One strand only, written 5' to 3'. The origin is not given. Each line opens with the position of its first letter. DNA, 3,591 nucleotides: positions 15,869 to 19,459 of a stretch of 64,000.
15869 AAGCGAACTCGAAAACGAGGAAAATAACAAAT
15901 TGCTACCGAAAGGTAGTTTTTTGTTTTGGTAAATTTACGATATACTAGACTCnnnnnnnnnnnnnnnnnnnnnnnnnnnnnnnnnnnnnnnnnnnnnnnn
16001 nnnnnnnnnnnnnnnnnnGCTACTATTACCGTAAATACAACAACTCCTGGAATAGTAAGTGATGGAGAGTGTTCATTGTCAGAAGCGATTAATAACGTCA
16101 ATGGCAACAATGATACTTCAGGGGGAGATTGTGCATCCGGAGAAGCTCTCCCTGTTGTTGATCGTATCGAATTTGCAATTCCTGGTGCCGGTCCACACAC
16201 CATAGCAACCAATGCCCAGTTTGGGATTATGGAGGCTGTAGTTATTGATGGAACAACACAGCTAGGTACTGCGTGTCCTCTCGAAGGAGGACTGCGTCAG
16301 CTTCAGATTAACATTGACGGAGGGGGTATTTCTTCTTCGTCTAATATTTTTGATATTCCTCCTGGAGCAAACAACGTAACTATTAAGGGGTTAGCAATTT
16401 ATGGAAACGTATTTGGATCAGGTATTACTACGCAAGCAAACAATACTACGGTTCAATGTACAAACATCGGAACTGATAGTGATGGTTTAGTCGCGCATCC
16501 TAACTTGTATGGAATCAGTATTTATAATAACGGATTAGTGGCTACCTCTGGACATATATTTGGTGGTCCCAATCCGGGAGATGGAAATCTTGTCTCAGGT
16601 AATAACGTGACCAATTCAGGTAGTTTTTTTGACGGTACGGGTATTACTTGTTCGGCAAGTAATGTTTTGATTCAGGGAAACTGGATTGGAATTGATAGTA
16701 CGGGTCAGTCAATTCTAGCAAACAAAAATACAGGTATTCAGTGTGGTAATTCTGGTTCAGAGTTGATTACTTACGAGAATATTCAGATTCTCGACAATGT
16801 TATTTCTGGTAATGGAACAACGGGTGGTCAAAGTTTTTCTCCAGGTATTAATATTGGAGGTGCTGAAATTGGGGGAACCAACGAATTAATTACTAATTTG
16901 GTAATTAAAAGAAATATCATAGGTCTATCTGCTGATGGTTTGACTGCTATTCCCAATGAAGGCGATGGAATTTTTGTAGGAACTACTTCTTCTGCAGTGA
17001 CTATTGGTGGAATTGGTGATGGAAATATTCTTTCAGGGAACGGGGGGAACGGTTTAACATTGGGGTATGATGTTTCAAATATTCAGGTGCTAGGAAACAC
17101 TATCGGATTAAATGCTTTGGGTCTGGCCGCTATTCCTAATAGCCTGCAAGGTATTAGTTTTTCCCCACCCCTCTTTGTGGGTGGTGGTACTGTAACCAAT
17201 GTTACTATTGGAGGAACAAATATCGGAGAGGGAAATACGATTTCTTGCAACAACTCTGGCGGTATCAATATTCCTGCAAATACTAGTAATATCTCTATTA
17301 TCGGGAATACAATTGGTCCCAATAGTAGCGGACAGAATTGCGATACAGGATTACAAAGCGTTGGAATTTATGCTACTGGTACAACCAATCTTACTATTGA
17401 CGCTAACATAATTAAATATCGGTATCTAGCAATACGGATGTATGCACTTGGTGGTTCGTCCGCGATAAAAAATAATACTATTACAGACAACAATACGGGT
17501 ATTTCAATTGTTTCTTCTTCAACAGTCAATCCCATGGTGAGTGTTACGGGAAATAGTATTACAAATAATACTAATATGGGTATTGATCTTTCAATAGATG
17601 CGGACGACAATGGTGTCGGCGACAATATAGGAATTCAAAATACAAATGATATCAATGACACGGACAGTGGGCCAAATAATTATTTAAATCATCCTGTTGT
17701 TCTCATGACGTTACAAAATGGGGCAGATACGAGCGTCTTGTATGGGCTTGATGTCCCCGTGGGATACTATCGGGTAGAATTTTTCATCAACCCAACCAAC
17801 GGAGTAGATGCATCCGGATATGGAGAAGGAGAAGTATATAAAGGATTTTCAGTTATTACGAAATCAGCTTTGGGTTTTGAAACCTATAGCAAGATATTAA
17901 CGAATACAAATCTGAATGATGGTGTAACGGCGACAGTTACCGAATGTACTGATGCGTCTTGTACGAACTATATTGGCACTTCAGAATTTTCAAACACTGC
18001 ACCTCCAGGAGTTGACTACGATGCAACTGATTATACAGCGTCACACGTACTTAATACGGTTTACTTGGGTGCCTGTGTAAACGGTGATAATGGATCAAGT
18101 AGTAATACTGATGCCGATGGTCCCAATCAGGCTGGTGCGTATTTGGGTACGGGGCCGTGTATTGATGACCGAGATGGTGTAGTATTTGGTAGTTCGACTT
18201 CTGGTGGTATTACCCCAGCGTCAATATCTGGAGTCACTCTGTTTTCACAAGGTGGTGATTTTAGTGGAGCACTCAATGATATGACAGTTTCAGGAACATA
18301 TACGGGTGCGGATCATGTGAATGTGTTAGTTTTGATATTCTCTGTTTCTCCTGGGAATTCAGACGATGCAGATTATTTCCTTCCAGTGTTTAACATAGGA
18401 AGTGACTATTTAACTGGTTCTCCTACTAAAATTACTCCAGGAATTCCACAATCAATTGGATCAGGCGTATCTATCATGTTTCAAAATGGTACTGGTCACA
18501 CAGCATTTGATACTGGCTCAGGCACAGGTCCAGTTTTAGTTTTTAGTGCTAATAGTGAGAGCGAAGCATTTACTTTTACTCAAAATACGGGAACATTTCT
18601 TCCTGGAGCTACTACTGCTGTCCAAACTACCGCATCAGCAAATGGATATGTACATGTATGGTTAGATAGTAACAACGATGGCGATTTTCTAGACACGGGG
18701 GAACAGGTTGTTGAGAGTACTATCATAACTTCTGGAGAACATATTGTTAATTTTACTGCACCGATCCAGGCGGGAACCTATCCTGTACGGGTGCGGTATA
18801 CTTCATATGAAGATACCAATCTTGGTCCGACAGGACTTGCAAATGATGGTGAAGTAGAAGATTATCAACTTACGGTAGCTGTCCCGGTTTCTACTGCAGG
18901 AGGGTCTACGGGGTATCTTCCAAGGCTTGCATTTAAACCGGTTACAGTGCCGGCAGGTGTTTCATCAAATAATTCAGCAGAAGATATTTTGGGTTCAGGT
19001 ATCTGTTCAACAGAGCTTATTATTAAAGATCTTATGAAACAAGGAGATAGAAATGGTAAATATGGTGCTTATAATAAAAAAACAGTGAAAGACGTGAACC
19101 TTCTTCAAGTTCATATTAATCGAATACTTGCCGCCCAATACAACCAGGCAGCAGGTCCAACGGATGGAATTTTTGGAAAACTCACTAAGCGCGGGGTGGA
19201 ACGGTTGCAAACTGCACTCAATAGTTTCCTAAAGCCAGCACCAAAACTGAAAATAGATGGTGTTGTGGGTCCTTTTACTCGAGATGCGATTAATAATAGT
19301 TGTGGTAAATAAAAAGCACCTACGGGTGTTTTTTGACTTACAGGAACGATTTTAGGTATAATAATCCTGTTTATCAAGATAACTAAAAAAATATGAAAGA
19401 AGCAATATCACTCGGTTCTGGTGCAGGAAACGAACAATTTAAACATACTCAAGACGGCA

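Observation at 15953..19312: Giant beta-helix / GEVED / peptidoglycan-binding surface protein inserted directly after rplE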

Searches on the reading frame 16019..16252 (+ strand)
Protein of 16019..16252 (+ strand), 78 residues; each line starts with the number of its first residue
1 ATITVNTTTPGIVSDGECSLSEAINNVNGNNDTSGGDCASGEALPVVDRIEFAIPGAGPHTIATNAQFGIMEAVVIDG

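Call 47: search_protein_families(library=ncbifam, proteins=[window:16019-16252:+], max_evalue=10)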
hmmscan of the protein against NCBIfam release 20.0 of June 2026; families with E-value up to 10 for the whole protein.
window:16019-16252:+ (78 aa): 2 families
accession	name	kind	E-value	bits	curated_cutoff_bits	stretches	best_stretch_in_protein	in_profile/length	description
TIGR04212.1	GlyGly_RbtA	equivalog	0.068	11.4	295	1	2-32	21-51/605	rhombotarget A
TIGR04214.1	CSLREA_Nterm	domain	1.7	8.6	25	1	3-28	1-27/27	CSLREA domain-containing protein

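Call 48: search_protein_families(library=pfam, proteins=[window:16019-16252:+], max_evalue=10)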
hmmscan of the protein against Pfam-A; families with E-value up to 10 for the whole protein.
window:16019-16252:+ (78 aa): 0 families

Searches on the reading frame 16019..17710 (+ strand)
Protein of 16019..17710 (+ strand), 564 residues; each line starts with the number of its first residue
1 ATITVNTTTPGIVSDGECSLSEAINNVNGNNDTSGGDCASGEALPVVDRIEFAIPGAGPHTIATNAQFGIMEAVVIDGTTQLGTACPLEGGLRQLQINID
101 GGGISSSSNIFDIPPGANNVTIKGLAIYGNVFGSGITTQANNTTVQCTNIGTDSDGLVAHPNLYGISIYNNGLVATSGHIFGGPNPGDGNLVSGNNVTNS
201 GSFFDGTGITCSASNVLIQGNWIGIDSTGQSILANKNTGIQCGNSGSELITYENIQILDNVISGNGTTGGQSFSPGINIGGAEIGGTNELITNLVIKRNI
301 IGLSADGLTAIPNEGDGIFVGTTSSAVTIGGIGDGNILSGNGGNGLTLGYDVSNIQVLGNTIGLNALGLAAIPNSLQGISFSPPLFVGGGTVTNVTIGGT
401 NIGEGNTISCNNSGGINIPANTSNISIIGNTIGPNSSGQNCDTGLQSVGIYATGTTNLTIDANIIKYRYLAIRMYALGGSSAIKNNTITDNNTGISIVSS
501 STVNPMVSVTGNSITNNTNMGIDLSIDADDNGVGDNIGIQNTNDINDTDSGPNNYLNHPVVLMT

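Call 47: search_protein_families(library=ncbifam, proteins=[window:16019-17710:+], max_evalue=10)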
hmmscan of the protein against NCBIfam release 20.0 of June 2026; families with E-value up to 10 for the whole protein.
window:16019-17710:+ (564 aa): 1 family
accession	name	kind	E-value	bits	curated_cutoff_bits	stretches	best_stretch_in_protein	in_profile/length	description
TIGR04247.1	NosD_copper_fam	subfamily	1.1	7.8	300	1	446-519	218-287/377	nitrous oxide reductase family maturation protein NosD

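Call 48: search_protein_families(library=pfam, proteins=[window:16019-17710:+], max_evalue=10)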
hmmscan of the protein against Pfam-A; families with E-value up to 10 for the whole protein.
window:16019-17710:+ (564 aa): 2 families
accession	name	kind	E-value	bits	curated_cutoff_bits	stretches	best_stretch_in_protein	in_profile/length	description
PF13229.12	Beta_helix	-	2e-06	28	25.9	3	399-531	32-151/158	Right handed beta helix region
PF05048.19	NosD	-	3.5e-06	27.1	23.6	2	445-560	80-190/212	Periplasmic copper-binding protein (NosD)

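Call 84: search_solved_structures(query=A5, max_evalue=10, show_alignments=0)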
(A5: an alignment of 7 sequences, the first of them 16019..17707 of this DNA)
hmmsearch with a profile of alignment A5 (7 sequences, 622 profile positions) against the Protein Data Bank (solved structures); distinct sequences matched with E-value up to 10: 0.

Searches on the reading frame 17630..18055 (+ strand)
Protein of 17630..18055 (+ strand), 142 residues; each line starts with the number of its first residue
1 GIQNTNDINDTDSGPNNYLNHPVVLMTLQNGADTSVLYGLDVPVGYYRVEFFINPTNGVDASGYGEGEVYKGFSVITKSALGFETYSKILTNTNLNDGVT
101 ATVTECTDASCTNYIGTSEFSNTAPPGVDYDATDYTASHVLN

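Call 47: search_protein_families(library=ncbifam, proteins=[window:17630-18055:+], max_evalue=10)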
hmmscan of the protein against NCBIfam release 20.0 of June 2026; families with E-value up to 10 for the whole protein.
window:17630-18055:+ (142 aa): 0 families

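Call 48: search_protein_families(library=pfam, proteins=[window:17630-18055:+], max_evalue=10)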
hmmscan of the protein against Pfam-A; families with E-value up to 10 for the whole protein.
window:17630-18055:+ (142 aa): 0 families

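Call 85: search_solved_structures(query=A3, max_evalue=10, show_alignments=2)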
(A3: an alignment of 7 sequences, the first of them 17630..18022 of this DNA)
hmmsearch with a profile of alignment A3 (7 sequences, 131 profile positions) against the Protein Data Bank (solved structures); distinct sequences matched with E-value up to 10: 1.
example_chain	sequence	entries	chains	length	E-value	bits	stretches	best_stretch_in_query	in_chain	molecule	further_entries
7uqu_AAA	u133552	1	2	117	0.61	13.4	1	20-63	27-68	Cadherin-23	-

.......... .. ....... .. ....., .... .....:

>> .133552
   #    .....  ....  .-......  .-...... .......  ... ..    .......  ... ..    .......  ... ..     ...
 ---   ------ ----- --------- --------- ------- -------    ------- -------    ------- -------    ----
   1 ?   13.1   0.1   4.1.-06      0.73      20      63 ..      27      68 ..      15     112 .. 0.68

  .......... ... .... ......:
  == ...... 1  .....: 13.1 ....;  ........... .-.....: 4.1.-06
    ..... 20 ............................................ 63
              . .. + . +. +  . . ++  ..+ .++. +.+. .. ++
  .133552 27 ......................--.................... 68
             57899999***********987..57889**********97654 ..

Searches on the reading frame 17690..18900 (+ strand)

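Call 39: search_protein_families(library=pfam, proteins=[window:17690-18900:+], max_evalue=0.1)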
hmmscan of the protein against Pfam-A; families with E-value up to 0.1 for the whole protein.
window:17690-18900:+ (403 aa): 1 family
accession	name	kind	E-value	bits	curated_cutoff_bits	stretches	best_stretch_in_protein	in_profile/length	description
PF20009.4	GEVED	-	5.4e-17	62.8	24.4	1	320-395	1-78/78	GEVED domain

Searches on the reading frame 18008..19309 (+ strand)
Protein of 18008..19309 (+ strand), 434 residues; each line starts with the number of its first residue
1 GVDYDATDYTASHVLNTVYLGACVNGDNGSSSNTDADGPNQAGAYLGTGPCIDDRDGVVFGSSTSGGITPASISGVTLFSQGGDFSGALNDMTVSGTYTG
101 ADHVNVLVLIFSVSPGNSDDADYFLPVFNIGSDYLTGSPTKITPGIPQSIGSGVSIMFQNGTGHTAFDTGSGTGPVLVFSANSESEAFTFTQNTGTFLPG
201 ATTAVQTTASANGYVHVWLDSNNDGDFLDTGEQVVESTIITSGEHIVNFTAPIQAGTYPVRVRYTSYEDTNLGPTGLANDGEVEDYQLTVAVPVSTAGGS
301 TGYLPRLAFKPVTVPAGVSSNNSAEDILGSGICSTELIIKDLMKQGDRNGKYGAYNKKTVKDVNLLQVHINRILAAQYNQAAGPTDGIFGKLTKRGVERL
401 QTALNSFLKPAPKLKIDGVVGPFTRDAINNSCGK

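Call 112: predict_structure(alignment_id=A6)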
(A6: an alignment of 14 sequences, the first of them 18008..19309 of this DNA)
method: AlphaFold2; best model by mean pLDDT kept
length: 434 residues; sequences in the alignment: 14
mean_pLDDT: 67.5   pTM: 0.52
mean pLDDT of the five models: 67.5, 66.1, 59.3, 58.6, 54.0
residues with pLDDT >= 90: 29; 70-90: 204; 50-70: 114; < 50: 87
segments of 3 or more residues with pLDDT < 50: 1-8, 25-54, 294-328, 330-332, 352-356, 379-381
pLDDT, mean of each block of 10 residues (from residue 1): 44 60 45 33 37 59 64 76 58 81 86 88 90 84 91 86 85 84 69 81 81 86 73 82 80 83 80 69 78 48 33 33 46 57 68 45 72 57 64 72 65 68 69 53
secondary structure, 60 per line:
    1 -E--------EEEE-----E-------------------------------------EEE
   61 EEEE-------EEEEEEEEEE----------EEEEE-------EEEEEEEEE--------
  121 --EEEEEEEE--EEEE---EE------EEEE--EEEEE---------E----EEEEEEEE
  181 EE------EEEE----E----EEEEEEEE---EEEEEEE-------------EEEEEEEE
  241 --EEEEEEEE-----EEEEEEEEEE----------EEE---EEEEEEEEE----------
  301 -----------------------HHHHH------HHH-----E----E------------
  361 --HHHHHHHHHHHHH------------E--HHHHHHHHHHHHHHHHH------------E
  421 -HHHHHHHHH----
elements in order: E11-14 E58-64 E72-81 E92-96 E104-112 E123-130 E133-136 E148-151 E154-158 E173-182 E189-192 E202-209 E213-219 E233-240 E243-250 E256-265 E276-278 E282-290 H324-328 H363-375 H391-407 H422-430

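Call 115: fold_search(model_id=the predicted structure, library=pdb)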
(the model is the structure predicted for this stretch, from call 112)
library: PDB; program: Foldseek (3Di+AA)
matches with E <= 10: 1656; with E <= 0.001: 2
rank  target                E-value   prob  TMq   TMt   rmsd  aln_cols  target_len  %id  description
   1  9nqo                  3.4e-05  0.96  0.15  0.26  18.5       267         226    8  Crystal structure of Galectin-3 in complex with FN3 (released 2026-02-18)
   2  2w1n                  4.6e-04  0.72  0.14  0.24  23.8       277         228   10  cohesin and fibronectin type-III double module construct from the Clostridium perfringens glycoside hydrolase GH84C (released 2009-02-03)
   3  9o6n_A                1.2e-03  0.82  0.15  0.27  18.2       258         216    9  Structure of Siglec-10 (released 2026-02-25)
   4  8tr9                  1.3e-03  0.72  0.15  0.10  21.3       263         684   10  Cryo-EM structure of transglutaminase 2 bound to GDP (released 2024-07-31)
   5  9o6n_B                1.6e-03  0.82  0.15  0.27  17.3       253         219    9  Structure of Siglec-10 (released 2026-02-25)
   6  2b5i_B                1.7e-03  0.51  0.13  0.23  17.3       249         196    8  cytokine receptor complex (released 2005-11-29)
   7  8dku_A                1.8e-03  0.99  0.16  0.17   8.9       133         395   13  CryoEM structure of the A. aeolicus WzmWzt transporter bound to the native O antigen (released 2022-09-21)
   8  5xnp_D                1.9e-03  0.41  0.13  0.18  25.3       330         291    9  Crystal structures of human SALM5 in complex with human PTPdelta (released 2018-01-24)
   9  2erj_F                2.4e-03  0.38  0.12  0.23  17.8       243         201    5  Crystal structure of the heterotrimeric interleukin-2 receptor in complex with interleukin-2 (released 2006-02-21)
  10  9a3v_A                4.0e-03  0.47  0.15  0.10  20.8       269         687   11  Predicted model of tissue transglutaminase 2 (TG2) in complex with plasma fibronectin type III modules 14 and 15 (FNII (released 2024-02-02)
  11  3frp_G                4.4e-03  0.85  0.15  0.28  24.3       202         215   12  Crystal Structure of Cobra Venom Factor, a Co-factor for C3- and C5 convertase CVFBb (released 2009-04-28)
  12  5cci_F                7.4e-03  0.23  0.13  0.19  18.6       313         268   11  Structure of the Mg2+-bound synaptotagmin-1 SNARE complex (short unit cell form) (released 2015-08-12)
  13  8dl0_A                8.7e-03  0.82  0.13  0.14  12.2       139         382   12  CryoEM structure of the nucleotide-free and open channel A.aeolicus WzmWzt transporter (released 2022-09-21)
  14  6dld_A                8.7e-03  0.20  0.12  0.17  31.6       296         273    8  Crystal structure of IgLON5/NEGR1 heterodimer (released 2019-04-10)
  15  3ly6_A                9.8e-03  0.33  0.14  0.10  20.0       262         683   11  Crystal structure of human transglutaminase 2 complex with adenosine 5' Triphosphate (released 2010-08-18)
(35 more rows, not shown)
